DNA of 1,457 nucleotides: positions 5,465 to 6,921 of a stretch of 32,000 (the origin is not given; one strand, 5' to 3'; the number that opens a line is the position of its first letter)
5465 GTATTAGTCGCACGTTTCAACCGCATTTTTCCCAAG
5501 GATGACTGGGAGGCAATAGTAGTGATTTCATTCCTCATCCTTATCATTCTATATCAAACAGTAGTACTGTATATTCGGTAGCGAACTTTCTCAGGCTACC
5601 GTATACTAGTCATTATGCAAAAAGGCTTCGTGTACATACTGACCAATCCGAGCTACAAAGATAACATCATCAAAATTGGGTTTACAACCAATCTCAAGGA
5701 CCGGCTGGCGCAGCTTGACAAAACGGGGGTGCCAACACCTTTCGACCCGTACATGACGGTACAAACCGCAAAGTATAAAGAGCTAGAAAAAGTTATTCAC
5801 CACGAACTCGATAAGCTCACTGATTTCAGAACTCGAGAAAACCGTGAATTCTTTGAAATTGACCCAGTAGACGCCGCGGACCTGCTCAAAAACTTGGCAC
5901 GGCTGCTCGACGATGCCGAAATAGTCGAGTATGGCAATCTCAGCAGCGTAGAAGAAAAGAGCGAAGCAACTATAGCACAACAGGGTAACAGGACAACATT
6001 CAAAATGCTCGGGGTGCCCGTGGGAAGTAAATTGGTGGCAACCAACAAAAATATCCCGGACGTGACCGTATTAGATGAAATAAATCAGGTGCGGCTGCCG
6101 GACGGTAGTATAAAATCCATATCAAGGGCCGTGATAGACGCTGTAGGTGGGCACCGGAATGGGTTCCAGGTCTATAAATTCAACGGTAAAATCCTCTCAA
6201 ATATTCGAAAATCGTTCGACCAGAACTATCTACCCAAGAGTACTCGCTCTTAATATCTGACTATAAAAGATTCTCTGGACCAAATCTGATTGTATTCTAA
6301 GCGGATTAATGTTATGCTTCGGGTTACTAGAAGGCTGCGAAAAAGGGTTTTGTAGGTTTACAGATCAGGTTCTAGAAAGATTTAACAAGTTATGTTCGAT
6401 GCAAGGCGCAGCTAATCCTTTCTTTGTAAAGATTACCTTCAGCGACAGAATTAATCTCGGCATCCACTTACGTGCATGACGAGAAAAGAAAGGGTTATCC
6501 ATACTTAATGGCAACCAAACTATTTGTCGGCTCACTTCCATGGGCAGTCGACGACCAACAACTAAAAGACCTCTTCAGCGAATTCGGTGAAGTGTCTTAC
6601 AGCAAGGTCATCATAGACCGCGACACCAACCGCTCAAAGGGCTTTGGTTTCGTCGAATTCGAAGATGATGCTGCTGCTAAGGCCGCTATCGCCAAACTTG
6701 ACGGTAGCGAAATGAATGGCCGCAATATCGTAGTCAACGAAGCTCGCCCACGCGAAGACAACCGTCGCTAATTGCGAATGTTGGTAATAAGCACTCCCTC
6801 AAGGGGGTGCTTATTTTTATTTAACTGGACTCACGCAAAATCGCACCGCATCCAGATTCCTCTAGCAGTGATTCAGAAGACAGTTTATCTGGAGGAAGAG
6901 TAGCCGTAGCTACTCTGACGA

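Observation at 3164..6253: Translationally coupled five-gene cassette: XRE-Panacea antitoxin-type gene, RelE-like ORF, Bro-N/DinD-like gene and two GIY-YIG-type genes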

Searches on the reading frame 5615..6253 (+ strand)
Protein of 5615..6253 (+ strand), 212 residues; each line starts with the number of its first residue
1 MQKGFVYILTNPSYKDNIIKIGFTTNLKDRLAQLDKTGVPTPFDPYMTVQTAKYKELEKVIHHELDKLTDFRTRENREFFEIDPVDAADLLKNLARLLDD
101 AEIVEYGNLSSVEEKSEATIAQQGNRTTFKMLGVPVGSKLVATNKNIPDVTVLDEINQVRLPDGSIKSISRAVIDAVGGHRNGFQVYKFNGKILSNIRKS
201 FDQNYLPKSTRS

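Call 3: search_protein_families(library=pfam, proteins=[window:5615-6253:+], max_evalue=0.1)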
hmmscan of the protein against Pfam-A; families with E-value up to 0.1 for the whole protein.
window:5615-6253:+ (212 aa): 2 families
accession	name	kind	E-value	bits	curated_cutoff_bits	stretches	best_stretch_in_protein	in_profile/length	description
PF10544.15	T5orf172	-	2e-17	64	20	1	4-91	1-97/101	T5orf172 domain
PF13455.12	MUG113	-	2.6e-13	50.8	22.3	1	20-92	2-71/73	Meiotically up-regulated gene 113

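Call 4: search_protein_families(library=padloc, proteins=[window:5615-6253:+], max_evalue=0.1)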
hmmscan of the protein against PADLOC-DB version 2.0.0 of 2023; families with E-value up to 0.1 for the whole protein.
window:5615-6253:+ (212 aa): 6 families
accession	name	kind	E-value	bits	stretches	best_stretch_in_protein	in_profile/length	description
PDLC05041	PDC-S57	-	2.7e-46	155.8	1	2-202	4-207/212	-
PDLC05043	PDC-S57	-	4.5e-35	119.2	1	1-202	1-217/221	-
PDLC05042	PDC-S57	-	6e-34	115.8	1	3-123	7-128/245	-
PDLC03977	PD-Lambda-1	-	4.5e-09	33.7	1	2-112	354-471/496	-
PDLC03976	PD-Lambda-1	-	4.9e-09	33.6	1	2-117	355-477/491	-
PDLC05040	PDC-S57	-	0.00055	17.9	1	1-84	1-82/229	-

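Call 6: search_protein_families(library=ncbifam, proteins=[window:5615-6253:+], max_evalue=1)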
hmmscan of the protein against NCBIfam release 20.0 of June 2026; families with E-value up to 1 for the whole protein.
window:5615-6253:+ (212 aa): 0 families

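Call 7: search_protein_families(library=phrogs, proteins=[window:5615-6253:+], max_evalue=1)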
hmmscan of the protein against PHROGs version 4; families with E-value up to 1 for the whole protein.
window:5615-6253:+ (212 aa): 11 families
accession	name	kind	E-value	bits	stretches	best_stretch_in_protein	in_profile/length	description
phrog_18781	-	unknown function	9.6e-22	78.4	1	2-203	5-219/222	-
phrog_16524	-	unknown function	1.1e-16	62.1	1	1-112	22-131/215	-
phrog_8430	-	unknown function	1.2e-11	45.1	1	2-122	293-415/439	-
phrog_8130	-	unknown function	2.8e-09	37.5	1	11-126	188-285/434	-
phrog_5032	-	unknown function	8.4e-08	33.1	1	2-99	76-165/178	-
phrog_15085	-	unknown function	3.1e-07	31.7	1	1-98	1-98/103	-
phrog_18411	-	DNA, RNA and nucleotide metabolism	7.9e-07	29.9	1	3-95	4-88/236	homing endonuclease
phrog_1847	-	unknown function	9.7e-07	29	1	2-94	348-443/474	-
phrog_681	-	DNA, RNA and nucleotide metabolism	1e-06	28.6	1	3-93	439-535/576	endonuclease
phrog_36333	-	unknown function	0.00076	20.1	1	1-95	1-93/199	-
phrog_4284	-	unknown function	0.0009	20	1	2-65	83-141/171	-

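Call 41: find_related_loci(query=window:5615-6250:+, collection=viral_contigs, flank=5000)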
Query window:5615-6250:+ (212 aa) in viral_contigs; peptide patterns used: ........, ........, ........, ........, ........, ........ (x = any residue, [..] = any of these).
3 stretches matched a pattern, but none encodes a relative of the query by tblastn (E <= 1e-3).

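Call 68: search_dna_similar(query=window:5615-6250:+, collection=plasmids, mode=protein, max_evalue=0.00001, max_rows=12)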
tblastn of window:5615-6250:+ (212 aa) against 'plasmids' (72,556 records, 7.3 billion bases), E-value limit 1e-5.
Records with a match: 26; places in all: 28; records where one place covers at least 80% of the query: 5.
Best place of each record, by identity: <60% 26.
By first word of the organism name: Vibrio 6; Rhizobium 5; Klebsiella 4; Variovorax 4; Phocaeicola 2; Prevotella 1; Lactiplantibacillus 1; Sphingomonas 1; Salinibacter 1; Psychrobacter 1.
By predicted mobility (MOB-suite, as given by PLSDB): non-mobilizable 16; conjugative 8; mobilizable 2.
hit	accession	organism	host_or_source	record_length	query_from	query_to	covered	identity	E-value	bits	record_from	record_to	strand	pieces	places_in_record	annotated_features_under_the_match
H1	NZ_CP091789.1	Prevotella sp. E2-28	Ovis aries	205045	2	199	93%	34.1%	3e-27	115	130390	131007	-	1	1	GIY-YIG nuclease family protein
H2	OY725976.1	Phocaeicola massiliensis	-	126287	2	202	95%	32.9%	1e-26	114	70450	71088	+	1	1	none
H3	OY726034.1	Phocaeicola massiliensis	-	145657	1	205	97%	31.4%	2e-9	64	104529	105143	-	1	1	none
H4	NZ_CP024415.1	Lactiplantibacillus plantarum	Whole organism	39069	4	203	94%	31.1%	2e-15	81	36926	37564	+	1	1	GIY-YIG nuclease family protein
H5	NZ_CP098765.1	Sphingomonas aerolata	cloud water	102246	2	172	81%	31.2%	2e-6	55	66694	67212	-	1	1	GIY-YIG nuclease family protein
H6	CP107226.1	Klebsiella pneumoniae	Homo sapiens,sputum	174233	1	101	48%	43.8%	1e-9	64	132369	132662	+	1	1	GIY-YIG nuclease family protein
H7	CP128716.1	Klebsiella pneumoniae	Homo sapiens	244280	1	101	48%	43.8%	1e-9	64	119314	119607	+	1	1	GIY-YIG nuclease family protein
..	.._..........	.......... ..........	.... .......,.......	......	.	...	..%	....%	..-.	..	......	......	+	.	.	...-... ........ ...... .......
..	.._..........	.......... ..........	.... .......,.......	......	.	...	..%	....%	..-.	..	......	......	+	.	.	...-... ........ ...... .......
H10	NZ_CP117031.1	Vibrio tubiashii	Babylonia areolata,bacterial pure ...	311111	4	95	43%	43.6%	4e-8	60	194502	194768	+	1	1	GIY-YIG nuclease family protein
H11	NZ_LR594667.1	Variovorax sp. SRS16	linuron-contaminated soil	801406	4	98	45%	38.1%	5e-7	57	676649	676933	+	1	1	GIY-YIG nuclease family protein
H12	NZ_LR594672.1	Variovorax sp. PBL-E5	linuron-contaminated soil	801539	4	98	45%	38.1%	5e-7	57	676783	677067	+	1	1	GIY-YIG nuclease family protein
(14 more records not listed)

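Call 69: get_annotated_region(hit=H1, flank=4000)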
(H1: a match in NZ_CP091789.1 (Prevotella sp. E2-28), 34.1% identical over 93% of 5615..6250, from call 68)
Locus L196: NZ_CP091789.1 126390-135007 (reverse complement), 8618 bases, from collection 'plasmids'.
description: Prevotella sp. E2-28 plasmid pE2-28, complete sequence
organism: Prevotella sp. E2-28 (NCBI taxid 2913620)
taxonomy: Bacteria; Bacteroidota; Bacteroidia; Bacteroidales; Prevotellaceae; Prevotella; Prevotella sp. E2-28
host: -; source: Ovis aries; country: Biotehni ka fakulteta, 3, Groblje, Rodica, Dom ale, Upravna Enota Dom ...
typing (MOB-suite, as given by PLSDB): non-mobilizable
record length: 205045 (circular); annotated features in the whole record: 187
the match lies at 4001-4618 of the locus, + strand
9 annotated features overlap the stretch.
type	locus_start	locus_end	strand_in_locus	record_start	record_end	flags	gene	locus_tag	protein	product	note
CDS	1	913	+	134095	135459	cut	-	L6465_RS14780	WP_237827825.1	AAA family ATPase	-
CDS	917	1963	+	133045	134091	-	-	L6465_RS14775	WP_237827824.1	hypothetical protein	-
CDS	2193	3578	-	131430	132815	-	-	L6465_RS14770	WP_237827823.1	exodeoxyribonuclease VII large subunit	-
CDS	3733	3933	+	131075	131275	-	-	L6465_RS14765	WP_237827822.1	helix-turn-helix transcriptional regulator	-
CDS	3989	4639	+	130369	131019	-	-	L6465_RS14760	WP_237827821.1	GIY-YIG nuclease family protein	-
CDS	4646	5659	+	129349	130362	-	-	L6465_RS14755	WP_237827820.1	WYL domain-containing protein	-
CDS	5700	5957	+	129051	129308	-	-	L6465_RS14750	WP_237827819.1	hypothetical protein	-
CDS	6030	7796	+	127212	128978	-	-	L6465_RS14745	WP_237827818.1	AAA family ATPase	-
CDS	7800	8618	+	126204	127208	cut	-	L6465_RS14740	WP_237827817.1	hypothetical protein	-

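Call 70: get_annotated_region(hit=H4, flank=4000)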
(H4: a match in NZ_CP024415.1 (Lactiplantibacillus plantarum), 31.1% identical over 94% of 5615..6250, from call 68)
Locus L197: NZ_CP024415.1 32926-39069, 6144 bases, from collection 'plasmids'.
description: Lactiplantibacillus plantarum strain ATCC 8014 plasmid pLP39, complete sequence
organism: Lactiplantibacillus plantarum (NCBI taxid 1590)
taxonomy: Bacteria; Bacillota; Bacilli; Lactobacillales; Lactobacillaceae; Lactiplantibacillus; Lactiplantibacillus plantarum
host: -; source: Whole organism; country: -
typing (MOB-suite, as given by PLSDB): non-mobilizable
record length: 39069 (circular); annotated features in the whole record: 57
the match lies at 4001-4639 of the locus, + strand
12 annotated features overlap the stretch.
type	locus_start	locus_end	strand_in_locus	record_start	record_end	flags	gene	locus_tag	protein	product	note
CDS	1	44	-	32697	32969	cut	-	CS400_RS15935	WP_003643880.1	hypothetical protein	-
CDS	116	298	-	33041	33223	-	-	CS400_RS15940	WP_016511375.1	hypothetical protein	-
CDS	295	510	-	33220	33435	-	-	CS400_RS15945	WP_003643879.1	hypothetical protein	-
CDS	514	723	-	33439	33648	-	-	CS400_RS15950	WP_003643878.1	hypothetical protein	-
CDS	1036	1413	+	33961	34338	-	-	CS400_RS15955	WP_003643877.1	helix-turn-helix transcriptional regulator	-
CDS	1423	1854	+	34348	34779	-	-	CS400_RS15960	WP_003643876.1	ImmA/IrrE family metallo-endopeptidase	-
CDS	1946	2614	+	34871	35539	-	-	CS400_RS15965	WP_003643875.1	hypothetical protein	-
CDS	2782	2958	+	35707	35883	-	-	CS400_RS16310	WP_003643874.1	hypothetical protein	-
CDS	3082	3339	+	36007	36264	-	-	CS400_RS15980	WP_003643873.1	hypothetical protein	-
CDS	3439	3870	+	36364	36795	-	-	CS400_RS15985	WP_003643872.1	universal stress protein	-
CDS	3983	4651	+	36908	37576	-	-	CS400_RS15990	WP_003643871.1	GIY-YIG nuclease family protein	-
CDS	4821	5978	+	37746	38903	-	-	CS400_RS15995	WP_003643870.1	site-specific integrase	GO:0015074 - DNA integration [Evidence IEA]; GO:0006310 - DNA recombination [Evidence IEA]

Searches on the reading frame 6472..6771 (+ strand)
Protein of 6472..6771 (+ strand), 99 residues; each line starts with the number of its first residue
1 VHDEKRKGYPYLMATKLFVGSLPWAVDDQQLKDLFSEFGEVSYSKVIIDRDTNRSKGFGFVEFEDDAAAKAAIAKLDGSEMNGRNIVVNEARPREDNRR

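Call 3: search_protein_families(library=pfam, proteins=[window:6472-6771:+], max_evalue=0.1)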
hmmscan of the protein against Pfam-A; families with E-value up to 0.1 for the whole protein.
window:6472-6771:+ (99 aa): 6 families
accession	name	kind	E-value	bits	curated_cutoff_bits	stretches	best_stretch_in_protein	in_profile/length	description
PF00076.28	RRM_1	-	5.1e-25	87.6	20.7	1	17-86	1-69/70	RNA recognition motif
PF16367.11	RRM_7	-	5e-07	30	27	1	15-75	2-68/94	RNA recognition motif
PF25701.1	RRM_YTH1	-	0.00068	19.9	35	1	16-87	4-70/75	YTH1-like RRM domain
PF08777.17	RRM_3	-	0.0017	18.8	22.9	1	28-80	15-61/102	RNA binding motif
PF16842.11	RRM_occluded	-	0.0028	17.9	30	1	25-88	12-70/79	Occluded RNA-recognition motif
PF14703.12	PHM7_cyt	-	0.059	14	27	0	53-91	119-164/174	Cytosolic domain of 10TM putative phosphate transporter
